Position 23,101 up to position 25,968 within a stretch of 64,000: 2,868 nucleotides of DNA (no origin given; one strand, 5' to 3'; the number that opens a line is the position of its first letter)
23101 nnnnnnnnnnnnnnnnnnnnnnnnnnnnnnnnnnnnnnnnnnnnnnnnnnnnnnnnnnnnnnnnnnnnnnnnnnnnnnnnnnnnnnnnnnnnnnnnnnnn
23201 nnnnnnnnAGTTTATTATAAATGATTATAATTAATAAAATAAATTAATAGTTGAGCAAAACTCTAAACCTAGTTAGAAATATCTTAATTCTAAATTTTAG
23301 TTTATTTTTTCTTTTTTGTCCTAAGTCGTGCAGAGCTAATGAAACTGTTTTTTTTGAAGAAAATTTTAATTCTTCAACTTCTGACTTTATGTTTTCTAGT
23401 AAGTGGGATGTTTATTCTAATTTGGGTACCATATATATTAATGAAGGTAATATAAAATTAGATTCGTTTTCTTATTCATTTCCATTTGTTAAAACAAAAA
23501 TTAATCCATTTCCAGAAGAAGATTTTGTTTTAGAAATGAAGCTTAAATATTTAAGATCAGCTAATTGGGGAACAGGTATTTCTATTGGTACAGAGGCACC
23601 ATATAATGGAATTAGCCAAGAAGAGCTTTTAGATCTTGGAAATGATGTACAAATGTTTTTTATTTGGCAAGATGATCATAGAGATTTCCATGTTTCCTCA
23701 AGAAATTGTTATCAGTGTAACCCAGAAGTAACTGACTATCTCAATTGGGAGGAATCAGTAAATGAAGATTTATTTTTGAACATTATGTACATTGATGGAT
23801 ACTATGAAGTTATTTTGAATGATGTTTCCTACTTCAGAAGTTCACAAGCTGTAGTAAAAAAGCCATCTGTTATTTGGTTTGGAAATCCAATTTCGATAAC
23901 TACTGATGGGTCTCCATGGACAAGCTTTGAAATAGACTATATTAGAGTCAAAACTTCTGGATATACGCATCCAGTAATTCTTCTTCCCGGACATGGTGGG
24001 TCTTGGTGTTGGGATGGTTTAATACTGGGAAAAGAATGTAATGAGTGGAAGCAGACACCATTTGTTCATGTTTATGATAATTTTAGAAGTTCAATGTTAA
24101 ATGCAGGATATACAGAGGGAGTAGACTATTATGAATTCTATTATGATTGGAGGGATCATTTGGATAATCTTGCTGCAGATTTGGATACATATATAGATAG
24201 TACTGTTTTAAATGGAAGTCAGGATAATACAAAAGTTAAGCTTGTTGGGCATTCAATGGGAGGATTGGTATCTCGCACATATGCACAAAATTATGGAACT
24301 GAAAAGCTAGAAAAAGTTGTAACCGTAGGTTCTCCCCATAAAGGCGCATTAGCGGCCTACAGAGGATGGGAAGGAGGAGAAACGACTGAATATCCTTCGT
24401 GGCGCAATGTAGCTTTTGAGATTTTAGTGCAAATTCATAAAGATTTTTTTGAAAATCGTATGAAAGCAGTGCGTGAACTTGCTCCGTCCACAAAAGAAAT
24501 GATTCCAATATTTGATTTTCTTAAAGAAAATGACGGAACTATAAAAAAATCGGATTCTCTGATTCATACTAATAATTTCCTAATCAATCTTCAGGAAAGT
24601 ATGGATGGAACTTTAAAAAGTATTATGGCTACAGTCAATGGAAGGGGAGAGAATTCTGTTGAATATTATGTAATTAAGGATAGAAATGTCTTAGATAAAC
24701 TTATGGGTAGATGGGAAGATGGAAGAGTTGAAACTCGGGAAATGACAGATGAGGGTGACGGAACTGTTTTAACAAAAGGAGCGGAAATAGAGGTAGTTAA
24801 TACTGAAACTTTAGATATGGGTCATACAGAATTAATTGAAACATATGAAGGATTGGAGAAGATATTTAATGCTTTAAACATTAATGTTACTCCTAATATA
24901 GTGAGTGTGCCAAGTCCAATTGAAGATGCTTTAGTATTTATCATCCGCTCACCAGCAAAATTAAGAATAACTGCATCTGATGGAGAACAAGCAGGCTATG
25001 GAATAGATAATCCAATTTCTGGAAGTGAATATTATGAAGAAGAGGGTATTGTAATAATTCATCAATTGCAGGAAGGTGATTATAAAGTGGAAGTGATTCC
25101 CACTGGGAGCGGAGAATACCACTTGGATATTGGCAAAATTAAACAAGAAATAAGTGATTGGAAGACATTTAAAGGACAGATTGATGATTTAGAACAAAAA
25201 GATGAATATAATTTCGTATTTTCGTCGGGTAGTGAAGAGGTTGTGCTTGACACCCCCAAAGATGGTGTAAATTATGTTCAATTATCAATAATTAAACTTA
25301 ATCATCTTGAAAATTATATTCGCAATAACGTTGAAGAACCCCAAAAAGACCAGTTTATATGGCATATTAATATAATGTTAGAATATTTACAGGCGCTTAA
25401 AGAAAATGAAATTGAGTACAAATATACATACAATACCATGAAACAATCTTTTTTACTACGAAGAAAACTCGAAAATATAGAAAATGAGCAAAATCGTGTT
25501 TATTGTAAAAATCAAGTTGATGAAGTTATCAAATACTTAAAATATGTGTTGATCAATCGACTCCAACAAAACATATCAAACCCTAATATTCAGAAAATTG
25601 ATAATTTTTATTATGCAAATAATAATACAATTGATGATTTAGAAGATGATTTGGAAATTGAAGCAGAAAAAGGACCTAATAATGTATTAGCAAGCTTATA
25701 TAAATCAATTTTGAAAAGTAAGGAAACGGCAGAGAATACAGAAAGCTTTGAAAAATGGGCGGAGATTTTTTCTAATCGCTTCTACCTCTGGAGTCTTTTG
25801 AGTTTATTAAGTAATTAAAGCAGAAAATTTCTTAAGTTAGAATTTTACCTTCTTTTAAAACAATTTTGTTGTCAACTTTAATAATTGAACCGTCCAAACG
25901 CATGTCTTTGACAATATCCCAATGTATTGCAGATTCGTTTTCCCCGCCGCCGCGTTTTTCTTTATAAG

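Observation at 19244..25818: Low-GC block encoding a PMT/ArnT-like GT-C enzyme, two GT4 glycosyltransferases and a secreted lipase-domain protein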

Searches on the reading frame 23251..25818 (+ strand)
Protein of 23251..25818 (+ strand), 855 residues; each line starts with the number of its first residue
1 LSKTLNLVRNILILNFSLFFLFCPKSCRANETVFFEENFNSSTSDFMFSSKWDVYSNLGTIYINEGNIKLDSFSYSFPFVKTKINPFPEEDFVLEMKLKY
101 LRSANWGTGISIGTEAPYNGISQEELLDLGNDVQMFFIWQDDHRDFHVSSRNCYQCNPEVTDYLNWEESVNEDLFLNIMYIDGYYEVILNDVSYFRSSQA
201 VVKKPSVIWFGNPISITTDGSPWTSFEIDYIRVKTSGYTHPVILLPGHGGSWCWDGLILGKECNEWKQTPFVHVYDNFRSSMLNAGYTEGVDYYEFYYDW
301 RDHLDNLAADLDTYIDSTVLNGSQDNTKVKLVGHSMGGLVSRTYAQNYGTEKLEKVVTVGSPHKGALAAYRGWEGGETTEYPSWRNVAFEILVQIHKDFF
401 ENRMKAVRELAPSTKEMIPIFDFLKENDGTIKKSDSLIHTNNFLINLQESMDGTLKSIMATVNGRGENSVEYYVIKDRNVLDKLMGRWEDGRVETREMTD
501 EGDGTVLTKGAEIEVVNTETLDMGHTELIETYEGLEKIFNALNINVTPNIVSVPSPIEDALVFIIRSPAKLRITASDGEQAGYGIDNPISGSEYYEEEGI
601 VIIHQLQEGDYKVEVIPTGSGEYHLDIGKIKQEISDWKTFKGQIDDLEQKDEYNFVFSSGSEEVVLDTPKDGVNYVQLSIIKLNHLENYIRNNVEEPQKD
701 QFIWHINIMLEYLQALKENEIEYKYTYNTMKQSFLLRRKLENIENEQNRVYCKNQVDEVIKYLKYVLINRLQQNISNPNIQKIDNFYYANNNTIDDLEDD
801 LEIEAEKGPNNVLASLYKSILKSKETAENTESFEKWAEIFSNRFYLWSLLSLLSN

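Call 5: search_protein_families(library=pfam, proteins=[window:23251-25818:+], max_evalue=0.01)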
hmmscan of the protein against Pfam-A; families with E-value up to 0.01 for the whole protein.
window:23251-25818:+ (855 aa): 10 families
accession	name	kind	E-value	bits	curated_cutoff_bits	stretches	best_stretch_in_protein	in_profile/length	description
PF07819.20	PGAP1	-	6.2e-10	39.6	24.3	1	313-368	77-134/233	PGAP1-like alpha/beta domain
PF02450.21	LCAT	-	6.2e-10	39.3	21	1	272-443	66-234/392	Lecithin:cholesterol acyltransferase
PF00561.26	Abhydrolase_1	-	5.8e-08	33.1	25.8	1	241-367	2-111/245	alpha/beta hydrolase fold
PF02089.21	Palm_thioest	-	1.2e-07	32.1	26.8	1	310-368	57-115/254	Palmitoyl protein thioesterase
PF12146.15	Hydrolase_4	-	1.2e-05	25.2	27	1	302-366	53-114/239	Serine aminopeptidase, S33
PF06028.17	DUF915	-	3.6e-05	23.7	22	1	327-369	103-149/255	Alpha/beta hydrolase of unknown function (DUF915)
PF12697.13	Abhydrolase_6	-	0.00011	23.4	26.3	1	242-373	1-96/217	Alpha/beta hydrolase family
PF24096.1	DUF7379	-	0.00056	20.3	33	1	323-369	66-118/191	Domain of unknown function (DUF7379)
PF06259.18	Abhydrolase_8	-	0.0023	18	20.5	1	306-366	89-147/178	Alpha/beta hydrolase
PF05057.20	DUF676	-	0.0057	16.6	20.3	0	305-365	56-127/217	Putative serine esterase (DUF676)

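Call 21: find_homologous_proteins(query=window:23251-25818:+)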
Query window:23251-25818:+ (855 aa): 182 proteins with E <= 0.001 among 6926 candidates; the best 120 are listed.
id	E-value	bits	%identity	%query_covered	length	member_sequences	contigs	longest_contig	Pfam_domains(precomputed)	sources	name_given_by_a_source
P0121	0.0e+0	1969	100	100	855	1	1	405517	PF02089.22,PF02450.22,PF00561.27,PF07819.20,PF12146.16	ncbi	-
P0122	2.5e-145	504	42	69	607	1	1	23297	PF01764.32,PF02089.22,PF02450.22,PF07819.20,PF24096.3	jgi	jgi:hypothetical protein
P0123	8.2e-136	473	34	95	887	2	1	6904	PF02089.22,PF06028.18,PF01674.25,PF02450.22,PF00561.27,PF07819.20,PF12146.16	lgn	-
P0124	2.5e-119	418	35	77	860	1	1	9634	PF02089.22,PF00561.27,PF07819.20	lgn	-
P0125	5.1e-110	387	34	94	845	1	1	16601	PF02089.22,PF00561.27,PF07819.20,PF12146.16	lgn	-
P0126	4.5e-109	384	33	72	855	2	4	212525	PF02089.22,PF06439.19,PF02450.22,PF00561.27,PF07819.20,PF24096.3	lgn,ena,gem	-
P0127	2.0e-108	382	38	58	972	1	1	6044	PF02089.22,PF02450.22,PF00561.27,PF07819.20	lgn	-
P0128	3.0e-108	381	39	59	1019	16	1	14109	PF02089.22,PF13229.13,PF12697.14,PF02450.22,PF00561.27,PF07819.20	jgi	-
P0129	4.1e-108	381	42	47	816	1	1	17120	PF02089.22,PF06439.19,PF02450.22,PF00561.27,PF07819.20,PF12146.16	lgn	-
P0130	9.9e-107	376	38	59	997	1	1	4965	PF02089.22,PF13229.13,PF12697.14,PF02450.22,PF00561.27,PF07819.20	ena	-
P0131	4.9e-105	371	34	73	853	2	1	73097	PF02089.22,PF06028.18,PF02450.22,PF00561.27,PF07819.20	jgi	-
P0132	8.7e-105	370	38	54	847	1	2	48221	PF02089.22,PF06439.19,PF12697.14,PF01674.25,PF02450.22,PF00561.27,PF07819.20,PF12146.16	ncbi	-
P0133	1.9e-104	369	38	56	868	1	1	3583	PF02089.22,PF06439.19,PF02450.22,PF00561.27,PF07819.20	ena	-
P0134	7.4e-104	367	37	59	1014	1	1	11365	PF02089.22,PF13229.13,PF12697.14,PF02450.22,PF00561.27,PF07819.20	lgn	-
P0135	3.9e-103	364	34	69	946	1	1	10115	PF02089.22,PF02450.22,PF00561.27,PF07819.20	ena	-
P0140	3.8e-101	358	42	46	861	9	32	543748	PF06439.19,PF12697.14,PF02450.22,PF00561.27,PF07819.20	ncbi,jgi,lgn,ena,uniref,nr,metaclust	ncbi:MAG: hypothetical protein UX85_C0002G0002 [Candidatus Beckwithbacteria bacterium GW2011_GWB1_47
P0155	5.0e-84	301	32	68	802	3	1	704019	PF02089.22,PF02450.22,PF00561.27,PF07819.20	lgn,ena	-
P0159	1.3e-80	290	32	78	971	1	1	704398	PF02089.22,PF12697.14,PF02450.22,PF00561.27,PF07819.20,PF19077.7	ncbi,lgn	ncbi:MAG: alpha/beta fold hydrolase [Microgenomates group bacterium]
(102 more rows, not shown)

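Call 22: search_protein_families(library=ncbifam, proteins=[window:23251-25818:+], max_evalue=0.001)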
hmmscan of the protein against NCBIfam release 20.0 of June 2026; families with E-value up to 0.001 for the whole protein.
window:23251-25818:+ (855 aa): 0 families

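Call 36: find_encoding_contigs(protein=P0122, flank=7000, max_places=2)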
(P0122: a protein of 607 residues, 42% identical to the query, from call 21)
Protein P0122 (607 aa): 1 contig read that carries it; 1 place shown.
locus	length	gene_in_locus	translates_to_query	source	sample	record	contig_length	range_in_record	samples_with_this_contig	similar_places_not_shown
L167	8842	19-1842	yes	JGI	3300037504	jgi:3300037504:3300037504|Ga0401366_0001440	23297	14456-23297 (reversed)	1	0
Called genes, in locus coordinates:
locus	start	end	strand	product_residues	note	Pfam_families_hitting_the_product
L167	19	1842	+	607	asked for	PF01764:Lipase_3 (weak), PF02089:Palm_thioest (weak), PF02450:LCAT, PF07819:PGAP1, PF24096:DUF7379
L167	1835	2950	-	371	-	PF02073:Peptidase_M29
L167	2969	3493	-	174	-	PF01195:Pept_tRNA_hydro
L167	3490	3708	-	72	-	PF13451:zf_Tbcl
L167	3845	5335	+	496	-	PF01943:Polysacc_synt, PF13440:Polysacc_synt_3, PF03023:MurJ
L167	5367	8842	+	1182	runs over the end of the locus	-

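Call 37: find_encoding_contigs(protein=P0126, flank=7000, max_places=2)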
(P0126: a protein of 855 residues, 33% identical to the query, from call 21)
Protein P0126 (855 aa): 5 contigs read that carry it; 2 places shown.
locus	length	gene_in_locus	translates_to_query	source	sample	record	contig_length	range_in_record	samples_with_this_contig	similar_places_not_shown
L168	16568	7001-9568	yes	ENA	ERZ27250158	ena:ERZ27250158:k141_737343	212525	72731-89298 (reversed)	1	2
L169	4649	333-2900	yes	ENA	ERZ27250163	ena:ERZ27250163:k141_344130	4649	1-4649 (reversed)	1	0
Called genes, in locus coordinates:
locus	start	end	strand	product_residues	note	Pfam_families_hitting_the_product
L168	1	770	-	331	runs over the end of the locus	PF13439:Glyco_transf_4, PF20706:GT4-conflict (faint), PF00534:Glycos_transf_1, PF13524:Glyco_trans_1_2 (weak), PF13692:Glyco_trans_1_4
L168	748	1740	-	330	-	PF04230:PS_pyruv_trans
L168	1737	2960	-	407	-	PF01943:Polysacc_synt, PF13440:Polysacc_synt_3, PF01554:MatE (faint)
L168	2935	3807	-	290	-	PF00535:Glycos_transf_2, PF10111:Glyco_tranf_2_2, PF13641:Glyco_tranf_2_3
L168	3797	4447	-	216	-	PF00300:His_Phos_1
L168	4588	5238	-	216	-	PF00300:His_Phos_1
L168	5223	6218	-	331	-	PF13439:Glyco_transf_4, PF13579:Glyco_trans_4_4 (weak), PF00534:Glycos_transf_1, PF13692:Glyco_trans_1_4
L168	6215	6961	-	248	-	PF02353:CMAS (weak), PF13489:Methyltransf_23, PF13847:Methyltransf_31, PF08241:Methyltransf_11, PF08242:Methyltransf_12, PF13649:Methyltransf_25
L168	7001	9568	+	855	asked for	PF06439:3keto-disac_hyd, PF00561:Abhydrolase_1 (weak), PF02089:Palm_thioest, PF07819:PGAP1, PF02450:LCAT, PF24096:DUF7379 (weak)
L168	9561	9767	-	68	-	-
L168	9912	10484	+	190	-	PF10502:Peptidase_S26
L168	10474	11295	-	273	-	PF02195:ParB_N, PF08535:KorB (faint), PF17762:HTH_ParB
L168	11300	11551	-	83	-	PF01016:Ribosomal_L27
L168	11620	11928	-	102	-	PF00829:Ribosomal_L21p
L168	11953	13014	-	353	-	PF01098:FTSW_RODA_SPOVE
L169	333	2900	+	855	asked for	PF06439:3keto-disac_hyd, PF00561:Abhydrolase_1 (weak), PF02089:Palm_thioest, PF07819:PGAP1, PF02450:LCAT, PF24096:DUF7379 (weak)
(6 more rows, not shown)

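Call 38: find_encoding_contigs(protein=P0140, flank=7000, max_places=2)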
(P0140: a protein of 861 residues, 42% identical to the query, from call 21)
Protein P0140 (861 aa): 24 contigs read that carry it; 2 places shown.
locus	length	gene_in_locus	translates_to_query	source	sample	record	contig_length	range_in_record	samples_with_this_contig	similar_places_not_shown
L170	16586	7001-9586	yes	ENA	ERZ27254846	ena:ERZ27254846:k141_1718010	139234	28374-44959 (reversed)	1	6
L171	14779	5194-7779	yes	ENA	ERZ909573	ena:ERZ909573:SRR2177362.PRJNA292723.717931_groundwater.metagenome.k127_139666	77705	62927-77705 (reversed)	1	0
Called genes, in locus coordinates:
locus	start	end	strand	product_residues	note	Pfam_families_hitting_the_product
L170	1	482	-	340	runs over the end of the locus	PF13439:Glyco_transf_4 (weak), PF13692:Glyco_trans_1_4, PF20706:GT4-conflict (weak), PF13524:Glyco_trans_1_2, PF00534:Glycos_transf_1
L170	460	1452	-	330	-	PF04230:PS_pyruv_trans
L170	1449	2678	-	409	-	PF01943:Polysacc_synt, PF13440:Polysacc_synt_3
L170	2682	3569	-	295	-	PF00535:Glycos_transf_2, PF10111:Glyco_tranf_2_2, PF13506:Glyco_transf_21 (weak)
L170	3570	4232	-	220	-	PF00300:His_Phos_1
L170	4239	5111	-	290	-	PF05575:V_cholerae_RfbT (weak), PF05050:Methyltransf_21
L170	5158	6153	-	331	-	PF13439:Glyco_transf_4, PF13579:Glyco_trans_4_4, PF00534:Glycos_transf_1 (weak), PF13692:Glyco_trans_1_4 (weak)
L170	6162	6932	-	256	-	PF03848:TehB, PF13489:Methyltransf_23, PF02353:CMAS, PF05175:MTS, PF13847:Methyltransf_31, PF08241:Methyltransf_11, PF08242:Methyltransf_12, PF13649:Methyltransf_25, +6 more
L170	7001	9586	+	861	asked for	PF06439:3keto-disac_hyd, PF00561:Abhydrolase_1 (weak), PF12697:Abhydrolase_6, PF02450:LCAT (weak), PF07819:PGAP1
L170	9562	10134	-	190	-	-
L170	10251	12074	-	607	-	PF01326:PPDK_N (faint)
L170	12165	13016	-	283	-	PF00485:PRK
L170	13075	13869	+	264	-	-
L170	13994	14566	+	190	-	PF10502:Peptidase_S26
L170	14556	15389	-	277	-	PF02195:ParB_N, PF17762:HTH_ParB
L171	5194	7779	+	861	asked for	PF06439:3keto-disac_hyd, PF00561:Abhydrolase_1 (weak), PF12697:Abhydrolase_6, PF02450:LCAT (weak), PF07819:PGAP1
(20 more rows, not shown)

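Call 46: search_protein_families(library=padloc, proteins=[window:23251-25818:+], max_evalue=0.001)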
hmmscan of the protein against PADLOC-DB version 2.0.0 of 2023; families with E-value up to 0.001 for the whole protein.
window:23251-25818:+ (855 aa): 0 families

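Call 60: predict_structure(alignment_id=A1)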
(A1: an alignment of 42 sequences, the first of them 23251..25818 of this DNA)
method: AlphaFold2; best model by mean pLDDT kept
length: 855 residues; sequences in the alignment: 42
mean_pLDDT: 88.7   pTM: 0.75
mean pLDDT of the five models: 88.7, 87.5, 87.0, 86.8, 86.1
residues with pLDDT >= 90: 549; 70-90: 245; 50-70: 47; < 50: 14
segments of 3 or more residues with pLDDT < 50: 24-30, 154-158
pLDDT, mean of each block of 10 residues (from residue 1): 73 81 48 82 57 91 89 91 89 93 86 93 86 86 79 53 65 91 86 78 89 78 89 78 96 87 90 93 88 96 97 97 87 98 97 97 96 87 86 92 92 96 97 97 96 94 95 97 96 96 95 94 95 95 88 82 92 95 94 92 90 95 92 87 88 86 75 85 94 93 97 86 85 94 93 94 89 75 92 94 96 94 93 90 93 88
secondary structure, 60 per line:
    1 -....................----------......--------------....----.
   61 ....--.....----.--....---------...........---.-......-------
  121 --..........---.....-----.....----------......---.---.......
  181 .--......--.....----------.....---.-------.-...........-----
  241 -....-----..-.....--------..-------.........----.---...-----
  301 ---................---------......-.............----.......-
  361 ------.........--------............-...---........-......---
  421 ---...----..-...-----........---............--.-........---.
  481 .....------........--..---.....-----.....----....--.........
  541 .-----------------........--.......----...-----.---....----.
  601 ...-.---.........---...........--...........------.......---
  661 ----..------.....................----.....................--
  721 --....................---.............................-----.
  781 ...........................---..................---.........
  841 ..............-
elements in order (helices of 4 or more, strands of 3 or more residues): H2-21 E32-37 E52-55 E60-64 E67-71 E79-82 E92-102 E108-113 H123-132 E136-140 E146-150 E161-166 E174-181 E184-189 E192-196 E207-211 E225-235 E242-245 H254-258 H276-284 E293-295 H304-319 E329-334 H336-348 E353-359 H367-375 H384-395 H403-410 H412-417 E424-426 H442-449 H453-458 E459-464 E469-476 H480-485 E492-499 H508-511 E517-521 H526-529 H532-541 E559-566 E569-575 E580-582 E592-595 E600-603 E609-617 E621-631 E634-644 E651-657 H673-693 H698-718 H723-742 H746-774 H780-807 H811-828 H832-854
